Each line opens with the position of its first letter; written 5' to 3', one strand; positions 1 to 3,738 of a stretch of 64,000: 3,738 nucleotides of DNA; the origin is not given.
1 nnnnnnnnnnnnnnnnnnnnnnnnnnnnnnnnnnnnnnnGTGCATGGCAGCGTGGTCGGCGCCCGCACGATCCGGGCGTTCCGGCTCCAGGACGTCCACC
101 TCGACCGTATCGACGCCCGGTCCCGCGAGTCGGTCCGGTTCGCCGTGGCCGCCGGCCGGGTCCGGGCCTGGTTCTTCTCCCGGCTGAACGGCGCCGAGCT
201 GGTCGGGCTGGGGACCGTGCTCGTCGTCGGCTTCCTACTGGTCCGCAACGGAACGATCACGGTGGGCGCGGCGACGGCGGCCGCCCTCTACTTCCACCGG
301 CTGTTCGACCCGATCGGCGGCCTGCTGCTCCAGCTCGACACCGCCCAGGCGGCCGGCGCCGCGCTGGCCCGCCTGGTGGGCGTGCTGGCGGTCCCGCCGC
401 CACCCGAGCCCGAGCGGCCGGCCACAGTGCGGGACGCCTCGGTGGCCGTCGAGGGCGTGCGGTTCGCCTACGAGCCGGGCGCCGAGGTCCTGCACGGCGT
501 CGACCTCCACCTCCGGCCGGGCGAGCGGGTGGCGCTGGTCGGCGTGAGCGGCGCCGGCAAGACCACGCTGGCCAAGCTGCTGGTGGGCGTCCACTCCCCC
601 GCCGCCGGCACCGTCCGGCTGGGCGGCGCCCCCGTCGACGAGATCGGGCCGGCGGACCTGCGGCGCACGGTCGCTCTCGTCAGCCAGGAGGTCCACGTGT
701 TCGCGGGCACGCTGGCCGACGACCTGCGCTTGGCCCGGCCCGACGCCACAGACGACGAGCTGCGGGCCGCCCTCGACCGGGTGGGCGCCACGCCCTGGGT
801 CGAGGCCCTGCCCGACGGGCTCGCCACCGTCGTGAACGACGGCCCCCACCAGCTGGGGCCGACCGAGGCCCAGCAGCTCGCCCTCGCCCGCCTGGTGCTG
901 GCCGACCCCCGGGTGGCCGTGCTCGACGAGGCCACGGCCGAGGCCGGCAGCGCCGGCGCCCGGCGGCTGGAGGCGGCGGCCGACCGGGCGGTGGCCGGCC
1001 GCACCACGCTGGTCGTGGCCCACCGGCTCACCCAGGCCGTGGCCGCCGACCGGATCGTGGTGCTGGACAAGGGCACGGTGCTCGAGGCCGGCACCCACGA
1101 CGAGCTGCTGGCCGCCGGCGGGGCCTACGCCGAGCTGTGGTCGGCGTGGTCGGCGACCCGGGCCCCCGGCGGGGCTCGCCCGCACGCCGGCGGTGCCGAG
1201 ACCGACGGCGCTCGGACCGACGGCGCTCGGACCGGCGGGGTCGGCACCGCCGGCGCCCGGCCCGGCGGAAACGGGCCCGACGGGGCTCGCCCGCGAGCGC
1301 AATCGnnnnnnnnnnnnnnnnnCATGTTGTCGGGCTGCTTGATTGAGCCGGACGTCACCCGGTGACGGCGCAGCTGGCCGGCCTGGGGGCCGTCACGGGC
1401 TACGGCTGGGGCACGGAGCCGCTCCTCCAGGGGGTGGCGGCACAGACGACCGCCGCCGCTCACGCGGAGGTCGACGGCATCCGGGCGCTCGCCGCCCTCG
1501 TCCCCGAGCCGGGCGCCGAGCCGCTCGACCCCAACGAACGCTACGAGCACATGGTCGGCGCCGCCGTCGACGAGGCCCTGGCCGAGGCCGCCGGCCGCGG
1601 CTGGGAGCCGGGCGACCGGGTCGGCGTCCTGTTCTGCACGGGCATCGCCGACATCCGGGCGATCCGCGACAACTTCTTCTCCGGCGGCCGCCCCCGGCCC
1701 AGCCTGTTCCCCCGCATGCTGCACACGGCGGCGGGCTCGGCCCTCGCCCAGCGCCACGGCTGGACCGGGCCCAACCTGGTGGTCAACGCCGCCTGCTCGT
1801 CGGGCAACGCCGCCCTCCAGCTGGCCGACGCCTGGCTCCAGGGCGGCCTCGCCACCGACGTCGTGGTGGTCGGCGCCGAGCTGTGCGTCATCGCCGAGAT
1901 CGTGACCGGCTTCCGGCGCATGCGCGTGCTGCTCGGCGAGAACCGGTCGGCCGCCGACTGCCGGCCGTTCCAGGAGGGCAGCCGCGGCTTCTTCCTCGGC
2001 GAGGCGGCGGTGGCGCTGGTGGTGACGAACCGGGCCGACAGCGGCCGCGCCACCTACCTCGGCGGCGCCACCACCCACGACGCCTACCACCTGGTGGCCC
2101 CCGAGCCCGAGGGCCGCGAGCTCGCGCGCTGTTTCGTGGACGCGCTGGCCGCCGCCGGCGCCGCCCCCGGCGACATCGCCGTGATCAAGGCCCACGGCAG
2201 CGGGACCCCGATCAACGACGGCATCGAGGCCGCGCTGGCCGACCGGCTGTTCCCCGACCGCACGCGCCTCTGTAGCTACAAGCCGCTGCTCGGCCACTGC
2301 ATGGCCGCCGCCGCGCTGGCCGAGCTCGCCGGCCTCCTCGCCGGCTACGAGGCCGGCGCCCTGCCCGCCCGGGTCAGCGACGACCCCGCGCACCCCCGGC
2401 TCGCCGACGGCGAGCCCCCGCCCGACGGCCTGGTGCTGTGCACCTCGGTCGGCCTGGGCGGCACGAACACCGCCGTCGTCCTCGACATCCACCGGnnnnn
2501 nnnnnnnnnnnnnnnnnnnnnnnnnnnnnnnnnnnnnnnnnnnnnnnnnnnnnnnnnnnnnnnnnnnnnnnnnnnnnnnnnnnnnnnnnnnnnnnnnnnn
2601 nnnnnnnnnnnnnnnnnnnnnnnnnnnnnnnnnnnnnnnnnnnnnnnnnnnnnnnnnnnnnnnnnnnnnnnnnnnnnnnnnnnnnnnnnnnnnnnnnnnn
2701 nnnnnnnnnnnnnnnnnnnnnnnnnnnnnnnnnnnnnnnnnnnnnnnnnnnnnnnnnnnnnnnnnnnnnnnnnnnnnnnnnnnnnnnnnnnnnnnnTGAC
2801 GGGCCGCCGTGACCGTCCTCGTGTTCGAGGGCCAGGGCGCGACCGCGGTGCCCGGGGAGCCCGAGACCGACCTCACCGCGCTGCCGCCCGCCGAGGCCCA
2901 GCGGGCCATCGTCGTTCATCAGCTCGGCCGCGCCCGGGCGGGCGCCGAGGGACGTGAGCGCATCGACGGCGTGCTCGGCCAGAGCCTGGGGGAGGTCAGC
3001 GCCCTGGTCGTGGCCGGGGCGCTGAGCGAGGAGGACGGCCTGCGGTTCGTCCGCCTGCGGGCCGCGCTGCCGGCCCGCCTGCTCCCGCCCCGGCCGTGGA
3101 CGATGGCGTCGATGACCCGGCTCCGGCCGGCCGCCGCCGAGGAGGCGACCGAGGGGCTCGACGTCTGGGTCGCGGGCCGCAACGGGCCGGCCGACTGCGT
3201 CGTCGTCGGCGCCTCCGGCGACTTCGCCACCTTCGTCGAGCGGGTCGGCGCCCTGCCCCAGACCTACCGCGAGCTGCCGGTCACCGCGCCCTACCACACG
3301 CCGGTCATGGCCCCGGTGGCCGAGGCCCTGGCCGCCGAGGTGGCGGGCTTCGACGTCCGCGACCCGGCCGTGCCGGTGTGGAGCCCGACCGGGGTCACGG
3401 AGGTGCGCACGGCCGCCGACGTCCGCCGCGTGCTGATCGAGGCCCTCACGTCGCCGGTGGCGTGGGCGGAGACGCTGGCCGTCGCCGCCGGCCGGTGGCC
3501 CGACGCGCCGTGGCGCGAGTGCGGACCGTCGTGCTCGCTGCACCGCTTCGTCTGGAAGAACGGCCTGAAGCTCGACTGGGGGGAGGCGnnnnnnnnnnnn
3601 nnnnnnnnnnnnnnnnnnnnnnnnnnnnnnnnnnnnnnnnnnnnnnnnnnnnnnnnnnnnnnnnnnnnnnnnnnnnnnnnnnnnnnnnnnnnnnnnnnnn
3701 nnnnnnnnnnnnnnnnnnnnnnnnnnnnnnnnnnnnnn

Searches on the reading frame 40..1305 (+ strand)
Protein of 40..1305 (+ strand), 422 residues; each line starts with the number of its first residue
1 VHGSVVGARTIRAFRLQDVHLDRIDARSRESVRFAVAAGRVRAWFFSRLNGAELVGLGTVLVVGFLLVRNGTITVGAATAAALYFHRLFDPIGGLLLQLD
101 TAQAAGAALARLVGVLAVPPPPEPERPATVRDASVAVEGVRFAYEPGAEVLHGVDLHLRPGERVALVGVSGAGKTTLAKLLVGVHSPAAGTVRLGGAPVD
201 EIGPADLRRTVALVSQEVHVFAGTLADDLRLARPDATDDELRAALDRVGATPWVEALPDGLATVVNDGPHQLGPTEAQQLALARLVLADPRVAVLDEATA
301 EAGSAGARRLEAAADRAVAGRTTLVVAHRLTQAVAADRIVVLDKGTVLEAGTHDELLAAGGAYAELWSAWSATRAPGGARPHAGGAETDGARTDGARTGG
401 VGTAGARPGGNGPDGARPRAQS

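Call 15: search_protein_families(library=pfam, proteins=[window:40-1305:+], max_evalue=0.001)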
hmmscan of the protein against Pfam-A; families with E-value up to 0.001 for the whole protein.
window:40-1305:+ (422 aa): 2 families
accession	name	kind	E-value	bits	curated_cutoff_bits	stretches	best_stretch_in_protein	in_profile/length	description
PF00005.33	ABC_tran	-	2.2e-25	90.3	25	1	151-300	1-137/137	ABC transporter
PF00664.28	ABC_membrane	-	1.1e-07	32.2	28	1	6-91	188-273/274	ABC transporter transmembrane region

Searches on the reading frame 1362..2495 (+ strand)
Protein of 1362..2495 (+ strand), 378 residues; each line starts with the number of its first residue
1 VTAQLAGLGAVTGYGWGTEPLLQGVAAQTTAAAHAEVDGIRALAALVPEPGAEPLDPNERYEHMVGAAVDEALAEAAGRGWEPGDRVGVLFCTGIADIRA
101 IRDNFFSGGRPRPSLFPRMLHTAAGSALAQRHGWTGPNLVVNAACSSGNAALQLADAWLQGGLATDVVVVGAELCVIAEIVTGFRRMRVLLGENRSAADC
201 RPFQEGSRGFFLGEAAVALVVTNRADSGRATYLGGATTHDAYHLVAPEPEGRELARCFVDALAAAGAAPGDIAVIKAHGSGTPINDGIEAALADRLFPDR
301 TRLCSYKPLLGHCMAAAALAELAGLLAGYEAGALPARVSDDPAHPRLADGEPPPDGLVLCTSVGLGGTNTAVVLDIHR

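Call 15: search_protein_families(library=pfam, proteins=[window:1362-2495:+], max_evalue=0.001)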
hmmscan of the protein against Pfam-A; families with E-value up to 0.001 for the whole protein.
window:1362-2495:+ (378 aa): 3 families
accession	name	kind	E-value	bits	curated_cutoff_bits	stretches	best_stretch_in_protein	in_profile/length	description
PF02801.28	Ketoacyl-synt_C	-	2.4e-21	76.4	20.8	1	230-336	2-114/119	Beta-ketoacyl synthase, C-terminal domain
PF00109.32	ketoacyl-synt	-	1e-20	74.9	20.8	1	36-225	67-250/252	Beta-ketoacyl synthase, N-terminal domain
PF08545.16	ACP_syn_III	-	0.00021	21.6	24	0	141-175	3-37/80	3-Oxoacyl-[acyl-carrier-protein (ACP)] synthase III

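Call 58: search_protein_families(library=ncbifam, proteins=[window:1362-2495:+], max_evalue=0.001)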
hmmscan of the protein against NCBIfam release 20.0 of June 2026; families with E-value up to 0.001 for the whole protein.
window:1362-2495:+ (378 aa): 20 families
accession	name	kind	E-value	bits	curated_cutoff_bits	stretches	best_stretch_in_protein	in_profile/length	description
NF006618.0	PRK09185.1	subfamily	1.5e-41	142.8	407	1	85-375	96-391/394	beta-ketoacyl-ACP synthase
TIGR03150.1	fabF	equivalog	9.6e-40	136.5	493.75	1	59-374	69-406/407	beta-ketoacyl-ACP synthase II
NF005589.0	PRK07314.1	subfamily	3.6e-37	128.1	387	1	60-374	73-409/413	beta-ketoacyl-ACP synthase II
NF004970.0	PRK06333.1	subfamily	9.5e-31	107.1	525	1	67-322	88-361/424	beta-ketoacyl-ACP synthase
NF058662.1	cispenta_AmcF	equivalog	1.6e-30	106.4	325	1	36-375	37-368/369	cispentacin biosynthesis acyltransferase subunit AmcF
NF005490.0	PRK07103.1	equivalog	5.8e-29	101.4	445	1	123-375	147-411/414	polyketide beta-ketoacyl:acyl carrier protein synthase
NF006274.0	PRK08439.1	equivalog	2.2e-27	95.9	621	1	60-373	71-402/406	beta-ketoacyl-ACP synthase II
NF004618.0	PRK05952.1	equivalog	2.6e-26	92.5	455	1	120-375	122-381/384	beta-ketoacyl-ACP synthase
NF005076.0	PRK06501.1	equivalog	6.6e-26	91.1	629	1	113-375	143-421/425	beta-ketoacyl-ACP synthase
NF005916.1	PRK07910.1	equivalog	2e-25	89.6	560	1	139-373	165-414/418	KasA/KasB family beta-ketoacyl-ACP synthase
NF053555.1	prodigi_MBC_PigJ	equivalog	7e-17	61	900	1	127-336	495-703/759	prodigiosin MBC biosynthesis protein PigJ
NF006587.0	PRK09116.1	equivalog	1.7e-16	60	470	1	119-321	139-344/408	beta-ketoacyl-ACP synthase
NF045894.1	PKS_plus_SDR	equivalog_domain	5.8e-16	57.3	1740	1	128-338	156-374/1515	type I polyketide synthase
NF006434.0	PRK08722.1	equivalog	3.4e-15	55.8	759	1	84-373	98-410/414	beta-ketoacyl-ACP synthase II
NF041183.1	Pks2_ls1_myc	equivalog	5.5e-13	46.7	2400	1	128-335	156-367/2086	sulfolipid-1 biosynthesis phthioceranic/hydroxyphthioceranic acid synthase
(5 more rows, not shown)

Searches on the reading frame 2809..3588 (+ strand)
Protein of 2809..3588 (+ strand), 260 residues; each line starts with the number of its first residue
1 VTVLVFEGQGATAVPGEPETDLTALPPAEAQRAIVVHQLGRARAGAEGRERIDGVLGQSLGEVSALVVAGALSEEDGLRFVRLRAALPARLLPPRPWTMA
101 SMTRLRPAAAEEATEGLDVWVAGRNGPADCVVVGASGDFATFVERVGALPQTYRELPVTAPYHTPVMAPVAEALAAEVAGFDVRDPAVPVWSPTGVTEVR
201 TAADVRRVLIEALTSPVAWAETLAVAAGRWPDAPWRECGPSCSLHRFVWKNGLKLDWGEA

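Call 15: search_protein_families(library=pfam, proteins=[window:2809-3588:+], max_evalue=0.001)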
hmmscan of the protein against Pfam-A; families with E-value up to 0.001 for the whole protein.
window:2809-3588:+ (260 aa): 1 family
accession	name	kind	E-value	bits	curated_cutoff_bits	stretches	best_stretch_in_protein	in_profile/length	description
PF00698.26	Acyl_transf_1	-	6.6e-19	69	32.7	1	46-226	79-254/319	Acyl transferase domain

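Call 58: search_protein_families(library=ncbifam, proteins=[window:2809-3588:+], max_evalue=0.001)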
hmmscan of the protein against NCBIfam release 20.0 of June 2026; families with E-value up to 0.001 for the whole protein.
window:2809-3588:+ (260 aa): 8 families
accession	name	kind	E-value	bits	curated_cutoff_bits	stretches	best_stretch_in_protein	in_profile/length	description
TIGR03131.1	malonate_mdcH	equivalog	4.2e-30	105.2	297.9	1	27-229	52-254/297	malonate decarboxylase subunit epsilon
TIGR00128.1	fabD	equivalog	5.6e-24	85.1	260.9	1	49-229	81-265/290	ACP S-malonyltransferase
NF045894.1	PKS_plus_SDR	equivalog_domain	6.4e-20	70.4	1740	1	52-225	617-789/1515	type I polyketide synthase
TIGR02813.1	omega_3_PfaA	subfamily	9.8e-11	39.1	1010.1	1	28-223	651-852/2582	polyketide-type polyunsaturated fatty acid synthase PfaA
NF041183.1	Pks2_ls1_myc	equivalog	2.3e-10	38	2400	1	54-195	617-758/2086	sulfolipid-1 biosynthesis phthioceranic/hydroxyphthioceranic acid synthase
NF040607.1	mycolic_Pks13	equivalog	1.6e-09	35.8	2100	1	46-193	741-892/1680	polyketide synthase Pks13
NF037940.1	PKS_MbtD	equivalog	5e-08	31.5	1150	1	29-221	153-344/978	mycobactin polyketide synthase MbtD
NF037941.1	PKS_NbtC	equivalog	2.4e-06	25.8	1150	1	51-179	180-308/1027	nocobactin polyketide synthase NbtC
